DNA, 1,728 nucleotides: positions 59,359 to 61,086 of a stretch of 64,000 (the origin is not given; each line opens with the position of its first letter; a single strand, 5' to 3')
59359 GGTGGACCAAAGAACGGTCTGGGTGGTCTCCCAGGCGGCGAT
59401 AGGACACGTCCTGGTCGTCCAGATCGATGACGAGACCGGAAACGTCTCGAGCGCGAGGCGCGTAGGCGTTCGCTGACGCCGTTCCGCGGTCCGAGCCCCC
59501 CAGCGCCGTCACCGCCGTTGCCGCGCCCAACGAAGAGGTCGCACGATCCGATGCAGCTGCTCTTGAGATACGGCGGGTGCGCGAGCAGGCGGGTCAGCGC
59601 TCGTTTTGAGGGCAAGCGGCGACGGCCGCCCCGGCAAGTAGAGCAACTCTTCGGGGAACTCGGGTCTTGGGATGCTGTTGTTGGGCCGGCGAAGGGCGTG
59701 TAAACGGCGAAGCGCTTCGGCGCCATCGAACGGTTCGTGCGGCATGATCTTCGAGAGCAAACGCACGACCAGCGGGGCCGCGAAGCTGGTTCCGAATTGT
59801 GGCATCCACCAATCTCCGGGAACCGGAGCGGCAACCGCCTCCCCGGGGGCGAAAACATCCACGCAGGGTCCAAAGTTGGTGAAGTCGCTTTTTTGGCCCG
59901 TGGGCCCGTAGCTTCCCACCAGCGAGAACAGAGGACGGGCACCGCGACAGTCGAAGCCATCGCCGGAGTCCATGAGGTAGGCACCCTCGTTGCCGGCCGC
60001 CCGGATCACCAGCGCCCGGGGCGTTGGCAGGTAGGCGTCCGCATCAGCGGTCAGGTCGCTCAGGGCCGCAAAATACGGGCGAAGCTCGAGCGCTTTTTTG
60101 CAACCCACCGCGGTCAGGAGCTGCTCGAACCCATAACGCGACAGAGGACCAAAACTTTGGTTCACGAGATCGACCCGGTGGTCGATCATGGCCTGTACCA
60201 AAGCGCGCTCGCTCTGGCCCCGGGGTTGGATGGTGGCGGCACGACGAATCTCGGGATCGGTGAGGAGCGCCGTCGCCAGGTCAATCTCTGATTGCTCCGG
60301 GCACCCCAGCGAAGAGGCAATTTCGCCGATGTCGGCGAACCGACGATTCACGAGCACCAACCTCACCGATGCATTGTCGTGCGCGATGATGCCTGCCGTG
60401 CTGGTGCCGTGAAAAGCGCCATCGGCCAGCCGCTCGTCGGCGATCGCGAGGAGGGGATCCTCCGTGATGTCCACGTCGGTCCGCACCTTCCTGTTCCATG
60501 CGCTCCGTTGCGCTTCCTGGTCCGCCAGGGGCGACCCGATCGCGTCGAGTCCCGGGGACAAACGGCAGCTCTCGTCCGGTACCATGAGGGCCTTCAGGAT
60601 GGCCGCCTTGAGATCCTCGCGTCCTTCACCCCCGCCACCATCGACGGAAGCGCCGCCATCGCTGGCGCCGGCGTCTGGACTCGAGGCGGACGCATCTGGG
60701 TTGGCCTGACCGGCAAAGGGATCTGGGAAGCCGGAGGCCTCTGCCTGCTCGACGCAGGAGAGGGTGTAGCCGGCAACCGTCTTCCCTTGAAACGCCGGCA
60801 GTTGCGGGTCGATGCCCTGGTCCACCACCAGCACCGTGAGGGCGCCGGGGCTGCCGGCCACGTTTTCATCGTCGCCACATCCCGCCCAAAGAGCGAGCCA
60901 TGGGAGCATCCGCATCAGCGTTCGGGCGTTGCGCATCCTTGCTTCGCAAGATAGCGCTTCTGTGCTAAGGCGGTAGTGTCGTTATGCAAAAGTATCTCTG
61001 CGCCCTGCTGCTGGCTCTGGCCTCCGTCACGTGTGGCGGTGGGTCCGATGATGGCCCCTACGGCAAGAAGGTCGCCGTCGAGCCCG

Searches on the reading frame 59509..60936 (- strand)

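Call 3: search_protein_families(library=ncbifam, proteins=[window:59509-60936:-], max_evalue=0.01)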
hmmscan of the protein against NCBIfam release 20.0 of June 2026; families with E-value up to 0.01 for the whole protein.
window:59509-60936:- (475 aa): 2 families
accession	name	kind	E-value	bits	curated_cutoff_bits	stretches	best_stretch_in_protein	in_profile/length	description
TIGR03921.1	T7SS_mycosin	equivalog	1e-09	38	278.75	1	308-390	150-236/353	type VII secretion-associated serine protease mycosin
TIGR03895.1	protease_PatA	subfamily_domain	0.0019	17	421.05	1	307-398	89-177/606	PatA/PatG family cyanobactin maturation protease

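Call 4: search_protein_families(library=pfam, proteins=[window:59509-60936:-], max_evalue=0.01)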
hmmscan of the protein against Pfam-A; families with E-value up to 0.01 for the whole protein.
window:59509-60936:- (475 aa): 1 family
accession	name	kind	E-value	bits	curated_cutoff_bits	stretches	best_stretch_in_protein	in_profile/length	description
PF00082.27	Peptidase_S8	-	2.4e-14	53.8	21.8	1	34-410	5-266/288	Subtilase family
